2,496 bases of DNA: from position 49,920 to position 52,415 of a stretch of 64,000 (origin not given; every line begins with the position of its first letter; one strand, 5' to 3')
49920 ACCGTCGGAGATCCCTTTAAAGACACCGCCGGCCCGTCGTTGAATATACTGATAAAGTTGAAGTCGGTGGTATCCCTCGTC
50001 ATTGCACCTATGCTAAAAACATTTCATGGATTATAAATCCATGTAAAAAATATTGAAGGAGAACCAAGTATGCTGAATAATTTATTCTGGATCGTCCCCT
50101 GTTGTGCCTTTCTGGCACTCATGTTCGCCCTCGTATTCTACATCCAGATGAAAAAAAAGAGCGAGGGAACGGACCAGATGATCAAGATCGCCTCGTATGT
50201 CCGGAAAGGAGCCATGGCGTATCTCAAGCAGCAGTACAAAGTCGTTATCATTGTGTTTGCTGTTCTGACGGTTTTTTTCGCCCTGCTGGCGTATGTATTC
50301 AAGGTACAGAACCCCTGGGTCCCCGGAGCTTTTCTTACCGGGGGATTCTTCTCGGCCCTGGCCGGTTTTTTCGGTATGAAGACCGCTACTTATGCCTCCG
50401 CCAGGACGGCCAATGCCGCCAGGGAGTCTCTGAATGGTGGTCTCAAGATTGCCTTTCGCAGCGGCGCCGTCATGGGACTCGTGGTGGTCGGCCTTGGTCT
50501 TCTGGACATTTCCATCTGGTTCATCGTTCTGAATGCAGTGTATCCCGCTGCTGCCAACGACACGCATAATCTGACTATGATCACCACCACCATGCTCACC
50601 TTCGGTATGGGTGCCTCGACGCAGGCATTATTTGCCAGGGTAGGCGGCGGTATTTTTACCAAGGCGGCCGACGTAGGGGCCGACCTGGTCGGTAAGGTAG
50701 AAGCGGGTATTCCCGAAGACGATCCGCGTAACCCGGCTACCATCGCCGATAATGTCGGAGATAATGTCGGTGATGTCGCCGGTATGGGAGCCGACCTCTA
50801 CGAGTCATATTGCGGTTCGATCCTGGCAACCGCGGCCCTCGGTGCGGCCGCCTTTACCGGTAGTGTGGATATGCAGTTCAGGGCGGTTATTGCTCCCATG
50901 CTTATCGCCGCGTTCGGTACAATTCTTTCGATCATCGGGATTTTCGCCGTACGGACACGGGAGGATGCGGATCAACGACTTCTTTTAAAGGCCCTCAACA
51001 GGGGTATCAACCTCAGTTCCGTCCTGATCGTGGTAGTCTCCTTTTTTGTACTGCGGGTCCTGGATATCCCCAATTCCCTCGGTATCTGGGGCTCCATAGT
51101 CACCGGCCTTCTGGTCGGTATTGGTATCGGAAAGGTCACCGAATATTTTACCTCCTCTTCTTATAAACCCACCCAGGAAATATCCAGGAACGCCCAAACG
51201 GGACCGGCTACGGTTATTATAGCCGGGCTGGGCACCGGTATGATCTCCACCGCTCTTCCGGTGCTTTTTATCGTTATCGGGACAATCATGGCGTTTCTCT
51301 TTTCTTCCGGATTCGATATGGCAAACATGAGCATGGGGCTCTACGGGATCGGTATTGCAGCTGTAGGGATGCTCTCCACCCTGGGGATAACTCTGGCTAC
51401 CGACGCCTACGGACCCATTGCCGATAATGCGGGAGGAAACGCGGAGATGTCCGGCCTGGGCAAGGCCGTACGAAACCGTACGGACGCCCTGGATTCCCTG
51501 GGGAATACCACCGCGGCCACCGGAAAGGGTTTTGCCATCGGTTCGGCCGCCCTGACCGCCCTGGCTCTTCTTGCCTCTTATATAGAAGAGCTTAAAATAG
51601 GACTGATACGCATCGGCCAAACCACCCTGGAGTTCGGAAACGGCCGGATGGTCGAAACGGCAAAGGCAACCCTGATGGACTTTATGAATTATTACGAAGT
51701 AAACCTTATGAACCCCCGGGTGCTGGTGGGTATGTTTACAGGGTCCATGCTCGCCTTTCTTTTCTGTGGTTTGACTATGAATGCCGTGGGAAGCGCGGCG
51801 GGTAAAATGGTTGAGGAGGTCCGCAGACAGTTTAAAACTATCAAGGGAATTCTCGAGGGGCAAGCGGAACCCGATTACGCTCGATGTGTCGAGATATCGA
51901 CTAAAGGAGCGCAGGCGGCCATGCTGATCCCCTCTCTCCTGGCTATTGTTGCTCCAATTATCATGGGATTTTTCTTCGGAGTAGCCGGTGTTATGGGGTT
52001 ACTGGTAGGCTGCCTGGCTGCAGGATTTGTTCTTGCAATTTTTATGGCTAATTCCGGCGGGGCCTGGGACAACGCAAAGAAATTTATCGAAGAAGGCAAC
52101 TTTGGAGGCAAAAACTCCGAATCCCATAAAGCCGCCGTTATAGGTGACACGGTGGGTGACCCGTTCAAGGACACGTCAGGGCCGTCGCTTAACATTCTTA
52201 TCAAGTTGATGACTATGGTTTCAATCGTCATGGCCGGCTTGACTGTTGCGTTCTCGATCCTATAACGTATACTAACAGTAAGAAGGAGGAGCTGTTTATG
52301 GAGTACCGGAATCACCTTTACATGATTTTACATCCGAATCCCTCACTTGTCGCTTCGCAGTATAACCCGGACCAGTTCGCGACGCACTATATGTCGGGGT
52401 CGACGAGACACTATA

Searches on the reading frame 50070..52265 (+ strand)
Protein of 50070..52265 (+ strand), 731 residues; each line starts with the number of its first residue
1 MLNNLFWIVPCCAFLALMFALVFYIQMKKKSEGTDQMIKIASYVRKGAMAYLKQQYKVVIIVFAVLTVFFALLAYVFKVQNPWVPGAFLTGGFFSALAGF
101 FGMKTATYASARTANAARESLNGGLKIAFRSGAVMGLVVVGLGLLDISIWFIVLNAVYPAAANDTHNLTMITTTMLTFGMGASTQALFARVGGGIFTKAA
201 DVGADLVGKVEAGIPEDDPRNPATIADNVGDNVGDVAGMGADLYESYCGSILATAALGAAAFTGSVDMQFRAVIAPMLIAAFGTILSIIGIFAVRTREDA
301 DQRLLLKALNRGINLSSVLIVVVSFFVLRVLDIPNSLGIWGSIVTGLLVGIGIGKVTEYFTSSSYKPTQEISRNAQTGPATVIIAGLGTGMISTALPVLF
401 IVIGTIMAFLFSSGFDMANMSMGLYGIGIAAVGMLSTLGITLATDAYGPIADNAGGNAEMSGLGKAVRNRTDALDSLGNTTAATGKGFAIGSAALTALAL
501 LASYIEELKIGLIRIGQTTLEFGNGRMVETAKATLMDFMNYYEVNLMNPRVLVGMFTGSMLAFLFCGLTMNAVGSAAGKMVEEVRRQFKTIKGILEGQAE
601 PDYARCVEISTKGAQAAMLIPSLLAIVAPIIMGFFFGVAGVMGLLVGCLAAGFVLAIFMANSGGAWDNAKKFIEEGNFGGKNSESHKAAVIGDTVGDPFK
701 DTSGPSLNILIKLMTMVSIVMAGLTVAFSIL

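Call 30: search_protein_families(library=ncbifam, proteins=[window:50070-52265:+], max_evalue=1e-10)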
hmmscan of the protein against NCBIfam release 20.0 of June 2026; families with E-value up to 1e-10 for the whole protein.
window:50070-52265:+ (731 aa): 13 families
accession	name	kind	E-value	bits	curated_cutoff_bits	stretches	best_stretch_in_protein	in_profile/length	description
NF001954.0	PRK00733.2-2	equivalog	0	1070.8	894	1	4-730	2-722/723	sodium-translocating pyrophosphatase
NF001960.0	PRK00733.3-5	equivalog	1.3e-268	892.9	546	1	3-728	2-670/673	sodium-translocating pyrophosphatase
NF001959.0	PRK00733.3-4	equivalog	8.5e-241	801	975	1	5-728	4-671/674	sodium-translocating pyrophosphatase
NF001955.0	PRK00733.2-4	equivalog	2e-235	783.7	1059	2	3-518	3-519/736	sodium-translocating pyrophosphatase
NF001957.0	PRK00733.3-2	equivalog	7.6e-235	781.4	945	2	7-520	2-474/651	sodium-translocating pyrophosphatase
NF001961.0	PRK00733.3-6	equivalog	1.5e-234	780.2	926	1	5-724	4-669/671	sodium-translocating pyrophosphatase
TIGR01104.1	V_PPase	equivalog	3.7e-232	772.8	651.9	1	8-725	6-690/697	V-type H(+)-translocating pyrophosphatase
NF001958.0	PRK00733.3-3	equivalog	6.3e-231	768.4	1055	1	6-728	4-676/680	sodium-translocating pyrophosphatase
NF001953.0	PRK00733.2-1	equivalog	1.3e-219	731.1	783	1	4-724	3-695/697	sodium-translocating pyrophosphatase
NF001951.0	PRK00733.1-2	equivalog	4.6e-212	706.4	859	1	4-724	4-687/691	sodium-translocating pyrophosphatase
NF001952.0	PRK00733.1-4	equivalog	1.7e-199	664.6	912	1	5-730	18-732/782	sodium-translocating pyrophosphatase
NF001956.0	PRK00733.3-1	equivalog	8e-197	656.1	1321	1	32-726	38-693/704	sodium-translocating pyrophosphatase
NF001950.0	PRK00733.1-1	equivalog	2.1e-79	267.6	826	1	12-727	62-770/807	sodium-translocating pyrophosphatase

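Call 39: list_cluster_members(proteins=[window:50070-52262:+, window:37128-38048:-, window:21707-22741:-, window:43716-45143:-, window:41295-42845:-, window:6677-7825:-, window:2956-4215:+, window:18993-20174:+, window:62255-63523:-, window:46176-47942:-])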
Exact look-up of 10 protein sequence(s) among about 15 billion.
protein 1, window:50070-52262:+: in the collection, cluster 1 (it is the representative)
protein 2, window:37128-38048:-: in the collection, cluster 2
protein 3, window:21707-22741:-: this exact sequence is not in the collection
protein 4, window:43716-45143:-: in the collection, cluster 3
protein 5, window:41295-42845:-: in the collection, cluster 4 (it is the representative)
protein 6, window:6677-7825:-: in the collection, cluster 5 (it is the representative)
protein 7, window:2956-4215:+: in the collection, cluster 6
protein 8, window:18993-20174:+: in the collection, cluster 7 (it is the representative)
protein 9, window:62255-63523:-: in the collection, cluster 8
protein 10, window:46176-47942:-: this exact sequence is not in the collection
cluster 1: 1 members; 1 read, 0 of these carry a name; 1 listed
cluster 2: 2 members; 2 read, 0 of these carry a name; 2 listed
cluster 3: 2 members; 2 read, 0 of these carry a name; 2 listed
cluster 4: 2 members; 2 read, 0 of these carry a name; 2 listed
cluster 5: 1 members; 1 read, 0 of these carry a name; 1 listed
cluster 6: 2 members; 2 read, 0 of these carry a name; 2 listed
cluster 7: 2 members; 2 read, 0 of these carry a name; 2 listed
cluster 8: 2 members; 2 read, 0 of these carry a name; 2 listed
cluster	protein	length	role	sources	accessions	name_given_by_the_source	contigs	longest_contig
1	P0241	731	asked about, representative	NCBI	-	-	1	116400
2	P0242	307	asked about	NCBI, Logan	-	-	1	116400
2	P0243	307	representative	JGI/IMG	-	-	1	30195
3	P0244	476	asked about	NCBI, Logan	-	-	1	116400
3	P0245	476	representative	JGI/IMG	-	-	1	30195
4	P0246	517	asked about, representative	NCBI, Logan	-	-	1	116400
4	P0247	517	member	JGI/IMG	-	-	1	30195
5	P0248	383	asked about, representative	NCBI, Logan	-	-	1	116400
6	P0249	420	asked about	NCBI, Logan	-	-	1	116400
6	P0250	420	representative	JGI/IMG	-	-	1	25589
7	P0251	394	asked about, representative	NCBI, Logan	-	-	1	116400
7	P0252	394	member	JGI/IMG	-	-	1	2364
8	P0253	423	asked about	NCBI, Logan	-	-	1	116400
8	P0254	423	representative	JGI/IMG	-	-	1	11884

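Call 40: find_encoding_contigs(protein=P0250, flank=10000, max_places=3)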
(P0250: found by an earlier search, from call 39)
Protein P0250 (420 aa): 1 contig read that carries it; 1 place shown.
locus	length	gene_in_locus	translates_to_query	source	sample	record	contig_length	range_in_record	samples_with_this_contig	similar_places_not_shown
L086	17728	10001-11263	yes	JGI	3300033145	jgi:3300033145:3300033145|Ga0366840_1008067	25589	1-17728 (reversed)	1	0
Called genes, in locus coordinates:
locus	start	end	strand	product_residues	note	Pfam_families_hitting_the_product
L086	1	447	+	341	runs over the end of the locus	PF08279:HTH_11 (faint), PF13404:HTH_AsnC-type (faint), PF13412:HTH_24 (faint)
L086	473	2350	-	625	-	PF02730:AFOR_N, PF01314:AFOR_C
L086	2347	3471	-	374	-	-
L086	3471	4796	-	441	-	PF00202:Aminotran_3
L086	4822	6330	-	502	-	PF00474:SSF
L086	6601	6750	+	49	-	-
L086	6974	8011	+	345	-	PF00365:PFK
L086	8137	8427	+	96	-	-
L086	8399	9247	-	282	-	-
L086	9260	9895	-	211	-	PF00440:TetR_N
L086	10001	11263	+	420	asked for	PF00155:Aminotran_1_2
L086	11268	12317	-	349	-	PF00903:Glyoxalase, PF13669:Glyoxalase_4 (weak)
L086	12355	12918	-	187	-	PF01558:POR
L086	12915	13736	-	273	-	PF02775:TPP_enzyme_C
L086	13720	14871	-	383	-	PF01855:POR_N, PF02780:Transketolase_C (weak), PF17147:PFOR_II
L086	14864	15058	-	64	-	PF00037:Fer4 (weak), PF13237:Fer4_10 (weak), PF14697:Fer4_21 (faint), PF12838:Fer4_7, PF13187:Fer4_9 (weak)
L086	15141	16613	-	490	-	PF00989:PAS, PF13188:PAS_8 (weak), PF13426:PAS_9, PF08447:PAS_3 (weak), PF07568:HisKA_2, PF13581:HATPase_c_2, PF02518:HATPase_c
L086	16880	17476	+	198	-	PF01205:Impact_N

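Call 41: find_encoding_contigs(protein=P0252, flank=10000, max_places=3)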
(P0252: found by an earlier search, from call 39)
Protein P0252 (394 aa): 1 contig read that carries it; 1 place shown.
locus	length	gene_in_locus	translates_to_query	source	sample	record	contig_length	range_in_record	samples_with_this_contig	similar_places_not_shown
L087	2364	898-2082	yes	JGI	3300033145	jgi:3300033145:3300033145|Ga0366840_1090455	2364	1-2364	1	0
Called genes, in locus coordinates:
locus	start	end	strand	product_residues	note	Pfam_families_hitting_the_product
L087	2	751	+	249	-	?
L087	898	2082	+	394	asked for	PF00155:Aminotran_1_2, PF12897:Asp_aminotransf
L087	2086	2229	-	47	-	-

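Call 44: find_homologous_proteins(query=window:50070-52262:+, max_evalue=1e-50)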
Query window:50070-52262:+ (731 aa): 8000 proteins with E <= 1e-50 among 8000 candidates; the best 120 are listed.
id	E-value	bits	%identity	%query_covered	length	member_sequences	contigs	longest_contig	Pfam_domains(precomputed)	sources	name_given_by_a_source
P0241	0.0e+0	1561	100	100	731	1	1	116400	PF03030.22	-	-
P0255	0.0e+0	1516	97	100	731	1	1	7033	PF03030.22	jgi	-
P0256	0.0e+0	1409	88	100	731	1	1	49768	PF03030.22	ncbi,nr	ncbi:MAG: sodium-translocating pyrophosphatase [Spirochaetales bacterium]|nr:sodium-translocating py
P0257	0.0e+0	1373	-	-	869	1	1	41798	PF03030.22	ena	-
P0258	0.0e+0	1321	84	100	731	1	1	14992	PF03030.22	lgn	-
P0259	0.0e+0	1313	83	100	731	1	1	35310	PF03030.22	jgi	jgi:K(+)-stimulated pyrophosphate-energized sodium pump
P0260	0.0e+0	1304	82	100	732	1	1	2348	PF03030.22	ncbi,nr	ncbi:MAG: sodium-translocating pyrophosphatase [Spirochaetales bacterium]|nr:MAG: sodium-translocati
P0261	0.0e+0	1302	82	100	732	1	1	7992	PF03030.22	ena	-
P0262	0.0e+0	1292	82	100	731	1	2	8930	PF03030.22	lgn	-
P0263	0.0e+0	1265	81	100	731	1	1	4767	PF03030.22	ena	-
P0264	0.0e+0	1264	82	99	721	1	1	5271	PF03030.22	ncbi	ncbi:MAG: sodium-translocating pyrophosphatase, partial [Spirochaetia bacterium]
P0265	0.0e+0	1262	80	100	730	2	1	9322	PF03030.22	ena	-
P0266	0.0e+0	1259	80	100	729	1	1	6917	PF03030.22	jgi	-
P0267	0.0e+0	1258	80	100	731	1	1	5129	PF03030.22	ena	-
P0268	0.0e+0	1258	80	100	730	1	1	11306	PF03030.22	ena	-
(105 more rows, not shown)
